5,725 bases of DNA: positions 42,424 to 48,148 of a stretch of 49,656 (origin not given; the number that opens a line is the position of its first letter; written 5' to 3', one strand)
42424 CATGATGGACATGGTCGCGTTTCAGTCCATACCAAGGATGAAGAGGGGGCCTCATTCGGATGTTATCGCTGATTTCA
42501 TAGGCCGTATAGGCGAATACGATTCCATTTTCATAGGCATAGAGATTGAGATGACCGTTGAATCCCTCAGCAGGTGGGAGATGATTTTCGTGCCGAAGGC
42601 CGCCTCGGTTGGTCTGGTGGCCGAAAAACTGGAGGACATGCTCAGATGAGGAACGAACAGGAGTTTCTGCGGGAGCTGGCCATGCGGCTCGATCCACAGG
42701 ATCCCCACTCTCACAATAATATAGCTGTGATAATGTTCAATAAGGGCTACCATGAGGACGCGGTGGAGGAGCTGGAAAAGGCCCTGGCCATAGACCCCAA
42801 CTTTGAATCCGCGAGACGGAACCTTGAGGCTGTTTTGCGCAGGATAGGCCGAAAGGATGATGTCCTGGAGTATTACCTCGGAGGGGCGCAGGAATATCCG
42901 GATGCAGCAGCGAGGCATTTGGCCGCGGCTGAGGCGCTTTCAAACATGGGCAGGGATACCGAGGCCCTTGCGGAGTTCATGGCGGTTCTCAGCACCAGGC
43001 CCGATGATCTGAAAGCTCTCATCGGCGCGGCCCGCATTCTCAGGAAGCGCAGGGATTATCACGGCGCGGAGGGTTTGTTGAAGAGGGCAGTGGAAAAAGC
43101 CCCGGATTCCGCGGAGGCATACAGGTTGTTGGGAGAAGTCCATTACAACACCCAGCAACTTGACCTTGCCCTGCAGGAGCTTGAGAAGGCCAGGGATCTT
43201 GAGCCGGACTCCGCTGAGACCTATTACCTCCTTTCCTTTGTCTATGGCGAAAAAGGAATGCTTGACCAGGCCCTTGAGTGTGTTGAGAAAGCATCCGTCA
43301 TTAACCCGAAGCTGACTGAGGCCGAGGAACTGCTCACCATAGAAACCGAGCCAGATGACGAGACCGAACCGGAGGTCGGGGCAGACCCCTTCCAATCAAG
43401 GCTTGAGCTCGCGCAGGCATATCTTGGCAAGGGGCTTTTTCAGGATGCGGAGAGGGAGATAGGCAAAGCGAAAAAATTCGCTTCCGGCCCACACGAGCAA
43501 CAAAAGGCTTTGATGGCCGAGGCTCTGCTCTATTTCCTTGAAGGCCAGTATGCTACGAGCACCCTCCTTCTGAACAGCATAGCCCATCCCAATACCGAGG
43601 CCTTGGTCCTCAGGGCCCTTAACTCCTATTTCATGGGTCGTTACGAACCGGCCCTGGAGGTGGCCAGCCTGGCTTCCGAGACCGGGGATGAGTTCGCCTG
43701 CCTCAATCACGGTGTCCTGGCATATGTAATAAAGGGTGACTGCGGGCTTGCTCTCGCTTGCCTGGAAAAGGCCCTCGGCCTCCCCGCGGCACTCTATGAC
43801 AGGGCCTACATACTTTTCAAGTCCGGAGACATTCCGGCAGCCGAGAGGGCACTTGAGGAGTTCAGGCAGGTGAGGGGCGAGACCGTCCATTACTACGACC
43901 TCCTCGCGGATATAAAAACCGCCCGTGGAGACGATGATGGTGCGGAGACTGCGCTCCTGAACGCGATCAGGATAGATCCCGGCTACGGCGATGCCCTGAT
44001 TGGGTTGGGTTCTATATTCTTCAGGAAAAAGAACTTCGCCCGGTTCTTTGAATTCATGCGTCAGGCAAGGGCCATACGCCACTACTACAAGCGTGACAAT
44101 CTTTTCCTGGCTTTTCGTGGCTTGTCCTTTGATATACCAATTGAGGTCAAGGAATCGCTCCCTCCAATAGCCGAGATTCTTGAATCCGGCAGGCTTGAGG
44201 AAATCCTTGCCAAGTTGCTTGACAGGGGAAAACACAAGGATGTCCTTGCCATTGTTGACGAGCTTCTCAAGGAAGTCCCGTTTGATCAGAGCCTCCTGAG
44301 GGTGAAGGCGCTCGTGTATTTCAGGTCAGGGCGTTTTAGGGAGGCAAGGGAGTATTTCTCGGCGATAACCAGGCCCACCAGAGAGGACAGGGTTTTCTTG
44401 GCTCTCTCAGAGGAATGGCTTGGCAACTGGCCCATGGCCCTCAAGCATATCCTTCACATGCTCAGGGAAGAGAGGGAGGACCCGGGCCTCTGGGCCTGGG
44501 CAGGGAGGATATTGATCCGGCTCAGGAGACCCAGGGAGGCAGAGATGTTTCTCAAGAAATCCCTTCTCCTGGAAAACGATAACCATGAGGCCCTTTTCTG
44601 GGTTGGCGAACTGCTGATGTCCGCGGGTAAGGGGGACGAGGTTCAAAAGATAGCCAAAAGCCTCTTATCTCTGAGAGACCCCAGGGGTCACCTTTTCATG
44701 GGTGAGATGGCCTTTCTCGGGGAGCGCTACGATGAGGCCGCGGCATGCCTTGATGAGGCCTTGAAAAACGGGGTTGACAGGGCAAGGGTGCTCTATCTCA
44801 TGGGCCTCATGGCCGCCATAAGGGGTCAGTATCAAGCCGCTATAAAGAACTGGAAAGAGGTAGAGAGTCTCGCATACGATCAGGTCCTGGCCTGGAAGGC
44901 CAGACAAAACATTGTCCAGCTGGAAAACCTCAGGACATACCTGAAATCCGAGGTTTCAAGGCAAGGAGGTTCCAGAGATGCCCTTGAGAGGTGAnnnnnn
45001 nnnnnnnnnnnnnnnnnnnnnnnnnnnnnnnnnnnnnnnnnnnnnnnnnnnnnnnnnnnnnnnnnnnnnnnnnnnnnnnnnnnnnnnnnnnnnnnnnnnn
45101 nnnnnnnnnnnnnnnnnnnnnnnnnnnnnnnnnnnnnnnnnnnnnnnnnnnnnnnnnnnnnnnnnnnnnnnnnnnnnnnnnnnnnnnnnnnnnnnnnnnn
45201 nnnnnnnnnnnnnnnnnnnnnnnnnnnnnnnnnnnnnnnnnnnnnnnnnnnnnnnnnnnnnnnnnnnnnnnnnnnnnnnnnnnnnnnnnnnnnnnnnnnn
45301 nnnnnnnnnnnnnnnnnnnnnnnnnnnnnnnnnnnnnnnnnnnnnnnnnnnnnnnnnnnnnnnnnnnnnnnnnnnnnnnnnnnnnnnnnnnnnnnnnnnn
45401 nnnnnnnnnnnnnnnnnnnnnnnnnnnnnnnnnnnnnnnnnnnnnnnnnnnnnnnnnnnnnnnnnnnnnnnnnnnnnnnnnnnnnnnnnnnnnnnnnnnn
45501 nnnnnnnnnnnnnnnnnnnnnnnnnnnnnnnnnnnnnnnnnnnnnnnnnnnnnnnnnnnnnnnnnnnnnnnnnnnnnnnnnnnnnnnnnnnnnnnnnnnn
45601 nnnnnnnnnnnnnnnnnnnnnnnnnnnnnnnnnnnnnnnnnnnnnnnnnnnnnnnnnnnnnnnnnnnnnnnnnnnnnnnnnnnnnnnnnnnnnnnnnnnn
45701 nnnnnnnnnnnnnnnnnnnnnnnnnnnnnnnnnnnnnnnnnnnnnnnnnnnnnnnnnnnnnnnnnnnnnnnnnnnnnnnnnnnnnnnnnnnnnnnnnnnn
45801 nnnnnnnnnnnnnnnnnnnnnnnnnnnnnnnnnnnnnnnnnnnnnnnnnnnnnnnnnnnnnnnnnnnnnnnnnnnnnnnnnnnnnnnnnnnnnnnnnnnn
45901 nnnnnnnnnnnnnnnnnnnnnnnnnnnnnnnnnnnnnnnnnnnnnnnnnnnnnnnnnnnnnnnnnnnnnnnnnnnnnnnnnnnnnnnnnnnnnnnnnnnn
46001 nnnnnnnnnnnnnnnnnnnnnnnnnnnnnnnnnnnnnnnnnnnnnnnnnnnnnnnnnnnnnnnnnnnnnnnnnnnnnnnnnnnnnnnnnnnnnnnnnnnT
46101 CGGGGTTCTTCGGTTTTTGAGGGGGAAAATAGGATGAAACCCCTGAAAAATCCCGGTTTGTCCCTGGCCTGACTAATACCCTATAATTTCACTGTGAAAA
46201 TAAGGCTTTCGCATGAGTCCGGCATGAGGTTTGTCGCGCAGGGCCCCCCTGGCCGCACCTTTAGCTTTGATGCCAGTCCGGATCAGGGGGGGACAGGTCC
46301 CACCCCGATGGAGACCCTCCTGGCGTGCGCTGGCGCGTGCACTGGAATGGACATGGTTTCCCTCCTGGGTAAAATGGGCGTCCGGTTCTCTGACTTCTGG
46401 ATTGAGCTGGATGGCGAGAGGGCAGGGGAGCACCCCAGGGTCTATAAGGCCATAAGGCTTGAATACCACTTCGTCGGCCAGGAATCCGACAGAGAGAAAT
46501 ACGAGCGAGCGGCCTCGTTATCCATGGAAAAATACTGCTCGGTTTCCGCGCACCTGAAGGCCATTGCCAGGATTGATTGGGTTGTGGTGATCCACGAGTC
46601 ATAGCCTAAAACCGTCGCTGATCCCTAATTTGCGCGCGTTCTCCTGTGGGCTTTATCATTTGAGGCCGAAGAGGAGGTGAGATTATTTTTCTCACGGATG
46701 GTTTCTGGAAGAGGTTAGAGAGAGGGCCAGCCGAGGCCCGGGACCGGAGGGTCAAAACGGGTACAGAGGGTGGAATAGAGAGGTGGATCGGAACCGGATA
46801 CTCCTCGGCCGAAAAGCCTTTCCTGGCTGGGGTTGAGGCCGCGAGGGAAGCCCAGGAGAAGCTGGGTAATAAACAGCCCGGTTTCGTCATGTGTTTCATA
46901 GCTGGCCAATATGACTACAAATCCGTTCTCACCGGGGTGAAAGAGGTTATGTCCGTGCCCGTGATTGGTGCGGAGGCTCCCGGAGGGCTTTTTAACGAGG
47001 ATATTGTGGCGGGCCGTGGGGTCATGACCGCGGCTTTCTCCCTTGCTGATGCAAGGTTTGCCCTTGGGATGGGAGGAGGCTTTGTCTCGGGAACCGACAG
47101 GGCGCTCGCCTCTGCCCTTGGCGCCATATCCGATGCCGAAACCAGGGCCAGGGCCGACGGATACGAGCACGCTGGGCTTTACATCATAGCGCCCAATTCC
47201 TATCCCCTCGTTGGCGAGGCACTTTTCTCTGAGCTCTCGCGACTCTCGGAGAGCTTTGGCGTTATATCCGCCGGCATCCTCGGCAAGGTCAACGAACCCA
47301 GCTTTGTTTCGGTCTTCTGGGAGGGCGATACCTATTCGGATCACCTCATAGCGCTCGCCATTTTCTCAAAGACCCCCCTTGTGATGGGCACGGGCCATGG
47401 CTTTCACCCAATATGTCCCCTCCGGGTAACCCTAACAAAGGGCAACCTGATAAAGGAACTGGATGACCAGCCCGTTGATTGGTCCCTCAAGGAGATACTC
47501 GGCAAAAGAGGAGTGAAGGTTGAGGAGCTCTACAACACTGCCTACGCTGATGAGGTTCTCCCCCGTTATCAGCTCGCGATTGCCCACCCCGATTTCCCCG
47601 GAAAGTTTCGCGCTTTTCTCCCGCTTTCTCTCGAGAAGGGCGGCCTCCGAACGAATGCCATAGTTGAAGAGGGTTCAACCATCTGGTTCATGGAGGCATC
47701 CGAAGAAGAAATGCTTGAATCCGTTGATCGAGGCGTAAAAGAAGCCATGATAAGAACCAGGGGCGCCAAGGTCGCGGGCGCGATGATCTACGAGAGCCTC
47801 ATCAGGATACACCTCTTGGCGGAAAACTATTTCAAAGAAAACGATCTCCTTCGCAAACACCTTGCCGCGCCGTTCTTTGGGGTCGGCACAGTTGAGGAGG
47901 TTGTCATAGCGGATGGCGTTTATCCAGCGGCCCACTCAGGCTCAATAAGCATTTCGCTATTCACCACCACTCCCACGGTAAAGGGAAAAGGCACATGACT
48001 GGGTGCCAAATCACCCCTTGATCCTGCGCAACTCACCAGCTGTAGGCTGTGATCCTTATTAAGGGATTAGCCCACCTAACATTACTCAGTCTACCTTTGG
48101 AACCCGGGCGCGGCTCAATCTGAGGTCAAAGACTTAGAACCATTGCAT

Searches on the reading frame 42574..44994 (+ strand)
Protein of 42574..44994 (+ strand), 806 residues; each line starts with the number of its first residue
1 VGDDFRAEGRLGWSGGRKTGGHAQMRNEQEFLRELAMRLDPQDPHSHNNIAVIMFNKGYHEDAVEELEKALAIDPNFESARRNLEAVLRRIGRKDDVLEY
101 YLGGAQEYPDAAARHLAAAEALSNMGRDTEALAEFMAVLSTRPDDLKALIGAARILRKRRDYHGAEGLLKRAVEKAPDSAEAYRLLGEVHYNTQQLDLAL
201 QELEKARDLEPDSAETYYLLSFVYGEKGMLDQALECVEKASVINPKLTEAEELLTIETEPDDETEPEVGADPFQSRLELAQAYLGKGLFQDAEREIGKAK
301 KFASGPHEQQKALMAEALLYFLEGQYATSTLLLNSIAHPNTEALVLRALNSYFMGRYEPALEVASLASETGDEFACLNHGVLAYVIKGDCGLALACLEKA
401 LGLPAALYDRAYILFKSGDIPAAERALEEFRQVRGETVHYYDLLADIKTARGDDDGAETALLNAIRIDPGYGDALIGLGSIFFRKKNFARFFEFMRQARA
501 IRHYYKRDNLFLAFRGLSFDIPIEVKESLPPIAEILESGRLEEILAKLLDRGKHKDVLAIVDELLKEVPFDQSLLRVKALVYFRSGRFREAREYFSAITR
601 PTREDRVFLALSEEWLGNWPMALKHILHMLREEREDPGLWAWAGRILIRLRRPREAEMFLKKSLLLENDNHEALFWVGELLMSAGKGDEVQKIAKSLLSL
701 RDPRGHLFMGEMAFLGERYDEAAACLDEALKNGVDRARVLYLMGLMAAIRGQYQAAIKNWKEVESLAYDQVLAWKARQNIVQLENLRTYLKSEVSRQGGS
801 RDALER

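Call 16: search_protein_families(library=pfam, proteins=[window:42574-44994:+])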
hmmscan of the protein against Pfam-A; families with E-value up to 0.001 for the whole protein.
window:42574-44994:+ (806 aa): 27 families (the best 25 are shown)
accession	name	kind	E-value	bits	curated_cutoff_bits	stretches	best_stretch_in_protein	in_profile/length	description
PF07719.23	TPR_2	-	1.7e-40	134.2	27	2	46-76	3-33/34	Tetratricopeptide repeat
PF14559.12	TPR_19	-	5.3e-36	123.2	25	2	158-204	3-49/68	Tetratricopeptide repeat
PF13428.12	TPR_14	-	1.3e-29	100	23.5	1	147-188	2-43/44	Tetratricopeptide repeat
PF13432.12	TPR_16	-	2e-29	102.1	32.7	3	152-213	3-64/65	Tetratricopeptide repeat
PF13414.12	TPR_11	-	2e-27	95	26.8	1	194-228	8-42/42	TPR repeat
PF13181.12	TPR_8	-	1e-26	91.2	25.7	0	45-76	2-33/34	Tetratricopeptide repeat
PF00515.34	TPR_1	-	1.2e-24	85.5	27.8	0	214-246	1-33/34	Tetratricopeptide repeat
PF13431.12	TPR_17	-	1.7e-22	78.2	24.4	0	168-201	1-34/34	Tetratricopeptide repeat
PF12895.13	ANAPC3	-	4.8e-22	78.5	27.2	1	160-240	3-82/82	Anaphase-promoting complex, cyclosome, subunit 3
PF23914.1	TPR_CcmH_CycH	-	5.3e-21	75.5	42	0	719-766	103-150/158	Cytochrome c-type biogenesis protein H TPR domain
PF13424.12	TPR_12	-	1.9e-20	73.3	30.1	1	179-240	2-71/77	Tetratricopeptide repeat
PF13371.12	TPR_9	-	4e-13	49.6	35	0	549-602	6-59/73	Tetratricopeptide repeat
PF25062.1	ARM_TT21_N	-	5.1e-12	46.4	40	0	129-183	152-205/222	Tetratricopeptide repeat protein 21 N-terminal ARM repeat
PF25064.1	ARM_TT21_5th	-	6.8e-10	39.7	27.8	0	129-208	18-100/117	TT21 fifth ARM repeats domain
PF13429.12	TPR_15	-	6.5e-08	32.8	26.2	0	42-167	144-269/280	Tetratricopeptide repeat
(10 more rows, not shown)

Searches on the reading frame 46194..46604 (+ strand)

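Call 16: search_protein_families(library=pfam, proteins=[window:46194-46604:+])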
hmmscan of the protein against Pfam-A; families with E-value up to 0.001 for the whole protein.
window:46194-46604:+ (136 aa): 1 family
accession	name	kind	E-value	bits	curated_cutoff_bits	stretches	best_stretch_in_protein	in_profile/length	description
PF02566.24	OsmC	-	5.9e-18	65.6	27.5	1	32-128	2-98/100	OsmC-like protein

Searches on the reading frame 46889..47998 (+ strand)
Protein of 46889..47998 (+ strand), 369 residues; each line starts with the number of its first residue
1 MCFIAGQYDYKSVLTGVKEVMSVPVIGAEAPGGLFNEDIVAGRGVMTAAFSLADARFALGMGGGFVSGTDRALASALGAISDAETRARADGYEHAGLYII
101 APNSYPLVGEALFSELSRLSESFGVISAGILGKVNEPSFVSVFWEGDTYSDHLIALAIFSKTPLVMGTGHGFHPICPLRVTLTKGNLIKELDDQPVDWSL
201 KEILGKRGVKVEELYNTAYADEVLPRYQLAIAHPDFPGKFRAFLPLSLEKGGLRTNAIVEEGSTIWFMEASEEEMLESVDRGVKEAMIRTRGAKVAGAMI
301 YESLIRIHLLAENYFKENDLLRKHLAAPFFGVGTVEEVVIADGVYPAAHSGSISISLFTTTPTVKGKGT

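Call 16: search_protein_families(library=pfam, proteins=[window:46889-47998:+])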
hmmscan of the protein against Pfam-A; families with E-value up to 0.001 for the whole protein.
window:46889-47998:+ (369 aa): 2 families
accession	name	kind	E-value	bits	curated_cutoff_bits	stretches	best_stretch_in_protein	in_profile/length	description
PF08495.15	FIST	-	2.4e-11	44.3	23.2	1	2-194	5-189/189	FIST N domain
PF10442.14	FIST_C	-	4.2e-08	33.8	28.5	1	227-334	22-125/131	FIST C domain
